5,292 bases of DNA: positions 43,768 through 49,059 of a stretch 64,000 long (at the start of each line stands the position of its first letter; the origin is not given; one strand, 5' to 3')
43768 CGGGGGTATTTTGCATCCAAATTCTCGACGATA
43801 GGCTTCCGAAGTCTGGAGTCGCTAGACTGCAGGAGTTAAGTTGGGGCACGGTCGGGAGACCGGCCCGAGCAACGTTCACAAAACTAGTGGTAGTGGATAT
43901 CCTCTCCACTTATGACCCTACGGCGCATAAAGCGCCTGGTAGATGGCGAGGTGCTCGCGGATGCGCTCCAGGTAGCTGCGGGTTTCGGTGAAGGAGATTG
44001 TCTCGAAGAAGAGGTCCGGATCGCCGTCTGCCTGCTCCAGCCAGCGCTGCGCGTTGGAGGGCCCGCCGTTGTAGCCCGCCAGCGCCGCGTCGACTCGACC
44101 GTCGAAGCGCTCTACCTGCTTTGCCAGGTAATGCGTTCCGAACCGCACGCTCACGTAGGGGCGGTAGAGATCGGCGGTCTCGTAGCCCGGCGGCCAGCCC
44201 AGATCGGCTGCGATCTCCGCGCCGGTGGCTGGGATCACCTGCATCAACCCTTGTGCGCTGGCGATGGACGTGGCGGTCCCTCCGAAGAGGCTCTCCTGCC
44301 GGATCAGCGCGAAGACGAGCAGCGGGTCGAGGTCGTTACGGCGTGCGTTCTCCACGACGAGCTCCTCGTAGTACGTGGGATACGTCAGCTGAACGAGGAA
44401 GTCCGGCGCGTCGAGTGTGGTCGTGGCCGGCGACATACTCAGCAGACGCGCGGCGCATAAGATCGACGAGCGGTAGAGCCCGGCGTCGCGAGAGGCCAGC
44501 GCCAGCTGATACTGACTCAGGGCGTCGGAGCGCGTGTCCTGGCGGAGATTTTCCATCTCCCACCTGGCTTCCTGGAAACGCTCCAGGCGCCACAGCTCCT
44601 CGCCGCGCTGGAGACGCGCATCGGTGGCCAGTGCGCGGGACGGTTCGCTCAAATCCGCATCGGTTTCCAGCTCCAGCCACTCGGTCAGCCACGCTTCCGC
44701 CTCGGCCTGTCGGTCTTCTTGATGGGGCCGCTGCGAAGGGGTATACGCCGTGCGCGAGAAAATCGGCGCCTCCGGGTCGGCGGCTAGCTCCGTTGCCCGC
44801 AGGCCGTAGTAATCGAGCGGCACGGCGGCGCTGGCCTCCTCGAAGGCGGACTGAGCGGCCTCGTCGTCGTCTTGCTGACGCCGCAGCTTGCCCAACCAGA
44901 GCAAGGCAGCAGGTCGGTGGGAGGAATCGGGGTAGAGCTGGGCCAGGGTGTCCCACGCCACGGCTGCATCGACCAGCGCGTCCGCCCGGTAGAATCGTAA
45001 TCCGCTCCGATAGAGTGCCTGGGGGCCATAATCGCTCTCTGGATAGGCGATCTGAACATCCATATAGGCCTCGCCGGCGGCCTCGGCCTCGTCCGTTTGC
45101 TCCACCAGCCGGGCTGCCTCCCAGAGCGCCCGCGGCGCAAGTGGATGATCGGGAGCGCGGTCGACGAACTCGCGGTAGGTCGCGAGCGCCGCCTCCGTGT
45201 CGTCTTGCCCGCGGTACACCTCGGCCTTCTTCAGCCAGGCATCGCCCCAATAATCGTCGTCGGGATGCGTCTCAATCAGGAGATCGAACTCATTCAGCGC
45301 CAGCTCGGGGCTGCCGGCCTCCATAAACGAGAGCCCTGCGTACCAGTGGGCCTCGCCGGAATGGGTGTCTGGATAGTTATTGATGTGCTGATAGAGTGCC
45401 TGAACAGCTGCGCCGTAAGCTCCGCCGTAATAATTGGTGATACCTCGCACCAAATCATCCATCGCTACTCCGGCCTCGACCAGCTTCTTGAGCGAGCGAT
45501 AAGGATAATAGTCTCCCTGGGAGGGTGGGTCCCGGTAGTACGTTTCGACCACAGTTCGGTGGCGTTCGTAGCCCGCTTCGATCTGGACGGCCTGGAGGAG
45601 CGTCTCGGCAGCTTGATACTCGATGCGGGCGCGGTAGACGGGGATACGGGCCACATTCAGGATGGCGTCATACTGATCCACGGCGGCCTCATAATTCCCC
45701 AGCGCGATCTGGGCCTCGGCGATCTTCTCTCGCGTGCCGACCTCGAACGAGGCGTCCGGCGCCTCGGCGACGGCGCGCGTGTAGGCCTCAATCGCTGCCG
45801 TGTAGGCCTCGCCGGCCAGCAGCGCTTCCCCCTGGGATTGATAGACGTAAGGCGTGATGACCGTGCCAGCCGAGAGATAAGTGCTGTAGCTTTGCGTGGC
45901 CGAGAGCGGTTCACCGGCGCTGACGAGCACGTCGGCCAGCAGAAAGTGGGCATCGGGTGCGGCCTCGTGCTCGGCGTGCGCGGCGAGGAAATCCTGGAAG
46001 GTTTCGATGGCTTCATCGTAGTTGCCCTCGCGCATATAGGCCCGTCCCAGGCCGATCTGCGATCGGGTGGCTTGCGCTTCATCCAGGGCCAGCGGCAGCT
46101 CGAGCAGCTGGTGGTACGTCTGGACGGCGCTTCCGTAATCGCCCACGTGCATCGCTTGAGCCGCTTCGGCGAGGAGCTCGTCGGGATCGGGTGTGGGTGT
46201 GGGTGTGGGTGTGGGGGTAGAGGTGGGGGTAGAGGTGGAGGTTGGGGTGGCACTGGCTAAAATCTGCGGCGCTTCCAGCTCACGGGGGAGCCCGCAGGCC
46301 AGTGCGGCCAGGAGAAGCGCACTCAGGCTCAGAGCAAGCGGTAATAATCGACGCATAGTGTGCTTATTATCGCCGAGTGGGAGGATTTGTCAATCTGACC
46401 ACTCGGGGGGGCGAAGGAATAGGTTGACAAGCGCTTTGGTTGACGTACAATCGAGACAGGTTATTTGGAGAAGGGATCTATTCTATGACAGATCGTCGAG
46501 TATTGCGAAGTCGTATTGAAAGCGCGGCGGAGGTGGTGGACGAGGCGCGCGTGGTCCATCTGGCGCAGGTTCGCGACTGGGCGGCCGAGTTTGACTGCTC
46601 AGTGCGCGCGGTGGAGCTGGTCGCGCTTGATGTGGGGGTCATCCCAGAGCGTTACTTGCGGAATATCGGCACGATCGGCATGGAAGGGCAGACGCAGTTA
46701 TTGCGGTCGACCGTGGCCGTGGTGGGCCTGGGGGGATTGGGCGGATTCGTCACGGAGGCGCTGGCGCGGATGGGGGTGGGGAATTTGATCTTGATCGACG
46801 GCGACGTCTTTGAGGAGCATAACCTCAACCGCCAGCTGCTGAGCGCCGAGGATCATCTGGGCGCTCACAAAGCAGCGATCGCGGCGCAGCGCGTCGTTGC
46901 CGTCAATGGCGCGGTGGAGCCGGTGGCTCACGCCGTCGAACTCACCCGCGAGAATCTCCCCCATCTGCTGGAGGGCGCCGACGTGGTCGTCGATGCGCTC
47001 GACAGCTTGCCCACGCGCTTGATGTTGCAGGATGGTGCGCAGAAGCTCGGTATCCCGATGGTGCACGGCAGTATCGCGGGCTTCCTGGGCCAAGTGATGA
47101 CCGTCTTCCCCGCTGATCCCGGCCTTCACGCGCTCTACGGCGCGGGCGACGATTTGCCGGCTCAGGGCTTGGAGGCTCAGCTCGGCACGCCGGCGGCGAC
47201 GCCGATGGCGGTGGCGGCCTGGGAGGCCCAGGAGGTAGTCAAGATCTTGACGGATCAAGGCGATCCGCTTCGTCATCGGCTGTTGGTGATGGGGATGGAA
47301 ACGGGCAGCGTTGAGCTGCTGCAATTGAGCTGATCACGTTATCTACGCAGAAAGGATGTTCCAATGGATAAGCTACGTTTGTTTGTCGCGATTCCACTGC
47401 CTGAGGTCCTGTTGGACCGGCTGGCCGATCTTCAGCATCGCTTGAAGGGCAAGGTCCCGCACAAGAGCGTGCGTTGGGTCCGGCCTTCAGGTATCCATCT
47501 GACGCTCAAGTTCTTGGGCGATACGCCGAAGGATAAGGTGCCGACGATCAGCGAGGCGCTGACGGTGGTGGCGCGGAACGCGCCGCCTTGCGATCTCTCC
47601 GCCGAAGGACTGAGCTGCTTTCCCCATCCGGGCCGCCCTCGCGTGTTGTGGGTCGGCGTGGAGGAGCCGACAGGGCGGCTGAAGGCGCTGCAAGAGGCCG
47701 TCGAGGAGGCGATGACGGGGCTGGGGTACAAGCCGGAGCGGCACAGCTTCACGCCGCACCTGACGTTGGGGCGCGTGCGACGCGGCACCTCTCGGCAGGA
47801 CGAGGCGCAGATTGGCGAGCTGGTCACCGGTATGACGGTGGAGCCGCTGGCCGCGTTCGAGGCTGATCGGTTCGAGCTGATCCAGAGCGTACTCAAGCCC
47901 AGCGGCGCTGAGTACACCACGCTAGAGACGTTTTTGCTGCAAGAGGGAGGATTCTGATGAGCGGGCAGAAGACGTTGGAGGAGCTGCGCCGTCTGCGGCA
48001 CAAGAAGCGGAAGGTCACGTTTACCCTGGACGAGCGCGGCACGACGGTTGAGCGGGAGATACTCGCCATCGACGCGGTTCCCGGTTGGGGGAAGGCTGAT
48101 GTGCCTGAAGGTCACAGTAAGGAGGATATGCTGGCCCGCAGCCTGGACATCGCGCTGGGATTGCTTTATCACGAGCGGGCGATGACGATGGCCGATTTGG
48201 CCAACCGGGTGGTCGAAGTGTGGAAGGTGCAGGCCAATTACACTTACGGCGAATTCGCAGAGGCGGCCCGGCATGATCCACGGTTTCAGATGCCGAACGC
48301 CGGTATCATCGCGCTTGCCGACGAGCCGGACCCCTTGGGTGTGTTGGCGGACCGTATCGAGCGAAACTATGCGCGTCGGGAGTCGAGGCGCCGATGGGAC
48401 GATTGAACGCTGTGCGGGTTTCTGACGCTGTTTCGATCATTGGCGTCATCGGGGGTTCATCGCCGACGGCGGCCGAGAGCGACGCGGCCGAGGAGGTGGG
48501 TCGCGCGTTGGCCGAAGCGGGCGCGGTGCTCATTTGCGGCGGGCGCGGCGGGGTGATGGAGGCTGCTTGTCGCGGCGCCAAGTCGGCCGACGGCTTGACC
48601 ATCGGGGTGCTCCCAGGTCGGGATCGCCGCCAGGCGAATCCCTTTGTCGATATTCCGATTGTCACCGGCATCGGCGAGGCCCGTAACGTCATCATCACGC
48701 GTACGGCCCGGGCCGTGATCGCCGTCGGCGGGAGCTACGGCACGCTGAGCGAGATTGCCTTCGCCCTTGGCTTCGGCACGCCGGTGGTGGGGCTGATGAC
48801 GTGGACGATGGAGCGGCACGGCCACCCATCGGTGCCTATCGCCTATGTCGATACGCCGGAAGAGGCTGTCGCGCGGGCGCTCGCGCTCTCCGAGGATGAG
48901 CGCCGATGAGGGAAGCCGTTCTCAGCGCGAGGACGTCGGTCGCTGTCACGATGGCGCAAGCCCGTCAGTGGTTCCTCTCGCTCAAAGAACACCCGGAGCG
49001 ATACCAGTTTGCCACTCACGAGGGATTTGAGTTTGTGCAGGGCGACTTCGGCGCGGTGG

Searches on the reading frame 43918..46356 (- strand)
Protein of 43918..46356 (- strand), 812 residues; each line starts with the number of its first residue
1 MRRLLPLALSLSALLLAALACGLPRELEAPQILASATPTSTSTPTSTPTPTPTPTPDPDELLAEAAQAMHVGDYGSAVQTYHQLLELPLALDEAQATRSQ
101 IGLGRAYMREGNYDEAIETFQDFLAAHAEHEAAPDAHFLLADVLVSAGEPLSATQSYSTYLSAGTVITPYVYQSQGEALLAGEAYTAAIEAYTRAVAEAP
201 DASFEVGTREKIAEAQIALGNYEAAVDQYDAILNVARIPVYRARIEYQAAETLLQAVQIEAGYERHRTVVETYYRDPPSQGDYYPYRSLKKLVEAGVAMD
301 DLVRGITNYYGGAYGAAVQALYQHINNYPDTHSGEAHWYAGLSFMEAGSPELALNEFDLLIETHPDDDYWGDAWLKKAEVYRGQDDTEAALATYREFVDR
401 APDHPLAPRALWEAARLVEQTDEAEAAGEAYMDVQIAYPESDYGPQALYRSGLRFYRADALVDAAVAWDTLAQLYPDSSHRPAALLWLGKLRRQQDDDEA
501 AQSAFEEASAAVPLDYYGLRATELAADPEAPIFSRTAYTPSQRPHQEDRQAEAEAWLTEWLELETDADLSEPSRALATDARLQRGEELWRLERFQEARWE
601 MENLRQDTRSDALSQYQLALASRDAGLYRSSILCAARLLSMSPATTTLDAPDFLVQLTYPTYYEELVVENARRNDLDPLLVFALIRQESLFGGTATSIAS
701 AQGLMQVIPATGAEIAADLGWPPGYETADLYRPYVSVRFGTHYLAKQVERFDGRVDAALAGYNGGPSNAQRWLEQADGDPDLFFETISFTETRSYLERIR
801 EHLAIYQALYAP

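Call 16: search_protein_families(library=pfam, proteins=[window:43918-46356:-])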
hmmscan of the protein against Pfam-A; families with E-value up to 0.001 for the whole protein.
window:43918-46356:- (812 aa): 13 families
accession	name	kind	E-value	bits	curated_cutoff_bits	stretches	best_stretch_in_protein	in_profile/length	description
PF01464.25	SLT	-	2.5e-23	82.3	21.3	1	667-777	3-109/117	Transglycosylase SLT domain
PF13174.12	TPR_6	-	1.9e-21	75.6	26.3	1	372-404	1-33/33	Tetratricopeptide repeat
PF07719.23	TPR_2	-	4.8e-19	67.3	27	0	101-123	5-27/34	Tetratricopeptide repeat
PF13181.12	TPR_8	-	8.1e-16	57.2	25.7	0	99-122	3-26/34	Tetratricopeptide repeat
PF13432.12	TPR_16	-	2.7e-15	56.9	32.7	2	103-161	3-58/65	Tetratricopeptide repeat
PF00515.34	TPR_1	-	4.7e-12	45.6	27.8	0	102-121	6-25/34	Tetratricopeptide repeat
PF13428.12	TPR_14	-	5.9e-12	45.5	23.5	1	100-142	4-43/44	Tetratricopeptide repeat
PF13525.12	YfiO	-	9.1e-12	45.6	25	1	58-231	5-152/203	Outer membrane lipoprotein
PF13176.12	TPR_7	-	1.4e-10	40.9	27.9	1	102-126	4-27/36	Tetratricopeptide repeat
PF14559.12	TPR_19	-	3e-09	37.5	25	1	71-130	4-58/68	Tetratricopeptide repeat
PF13424.12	TPR_12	-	9.9e-08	32.5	30.1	1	99-157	5-68/77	Tetratricopeptide repeat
PF24575.1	TPR_Slam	-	3.5e-05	24.6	35.2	0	56-86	42-75/104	Surface lipoprotein assembly modifier, N-terminal TPR repeats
PF22860.2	DUF7017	-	0.0006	20.3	27.5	0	170-235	36-100/141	Domain of unknown function (DUF7017)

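Call 77: find_encoding_contigs(protein=window:43918-46356:-, flank=2500, max_places=10)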
Protein window:43918-46356:- (812 aa): 2 contigs read that carry it; 1 place shown.
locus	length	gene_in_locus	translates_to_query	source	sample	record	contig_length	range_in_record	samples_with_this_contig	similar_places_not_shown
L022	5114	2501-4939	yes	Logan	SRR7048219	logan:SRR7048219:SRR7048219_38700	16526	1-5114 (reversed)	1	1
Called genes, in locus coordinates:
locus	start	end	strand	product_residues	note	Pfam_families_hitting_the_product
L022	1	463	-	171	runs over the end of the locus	PF02481:DNA_processg_A (faint), PF18306:LDcluster4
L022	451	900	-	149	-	-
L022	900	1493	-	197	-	PF10469:AKAP7_NLS, PF02834:LigT_PEase, PF13563:2_5_RNA_ligase2, PF02834:LigT_PEase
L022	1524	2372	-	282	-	PF00899:ThiF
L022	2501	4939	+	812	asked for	PF00515:TPR_1 (faint), PF07719:TPR_2 (faint), PF13174:TPR_6 (faint), PF13176:TPR_7 (faint), PF13181:TPR_8 (faint), PF13525:YfiO, PF13432:TPR_16, PF01464:SLT, +3 more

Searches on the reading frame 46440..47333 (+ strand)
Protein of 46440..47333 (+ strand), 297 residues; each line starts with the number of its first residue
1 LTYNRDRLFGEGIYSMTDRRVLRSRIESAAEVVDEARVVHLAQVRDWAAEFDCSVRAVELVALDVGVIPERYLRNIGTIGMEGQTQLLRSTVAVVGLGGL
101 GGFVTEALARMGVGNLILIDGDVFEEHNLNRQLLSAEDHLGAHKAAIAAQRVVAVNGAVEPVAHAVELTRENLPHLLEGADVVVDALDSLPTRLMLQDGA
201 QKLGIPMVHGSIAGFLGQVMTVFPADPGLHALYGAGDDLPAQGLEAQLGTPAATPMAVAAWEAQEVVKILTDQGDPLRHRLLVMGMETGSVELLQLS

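Call 95: search_protein_families(library=pfam, proteins=[window:46440-47333:+], max_evalue=0.00001)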
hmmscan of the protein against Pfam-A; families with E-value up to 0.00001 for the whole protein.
window:46440-47333:+ (297 aa): 1 family
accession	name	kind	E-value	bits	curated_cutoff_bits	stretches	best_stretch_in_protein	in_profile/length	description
PF00899.27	ThiF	-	4e-49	167.4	28.1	1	72-291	1-224/238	ThiF family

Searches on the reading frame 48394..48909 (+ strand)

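Call 95: search_protein_families(library=pfam, proteins=[window:48394-48909:+], max_evalue=0.00001)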
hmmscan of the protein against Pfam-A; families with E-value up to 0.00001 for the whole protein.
window:48394-48909:+ (171 aa): 2 families
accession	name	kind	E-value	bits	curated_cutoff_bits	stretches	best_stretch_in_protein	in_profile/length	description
PF18306.6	LDcluster4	-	3.4e-46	157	26.3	1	15-158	3-150/151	SLOG cluster4 family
PF02481.21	DNA_processg_A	-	3.9e-06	26.6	29.6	0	13-104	44-134/212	DNA recombination-mediator protein A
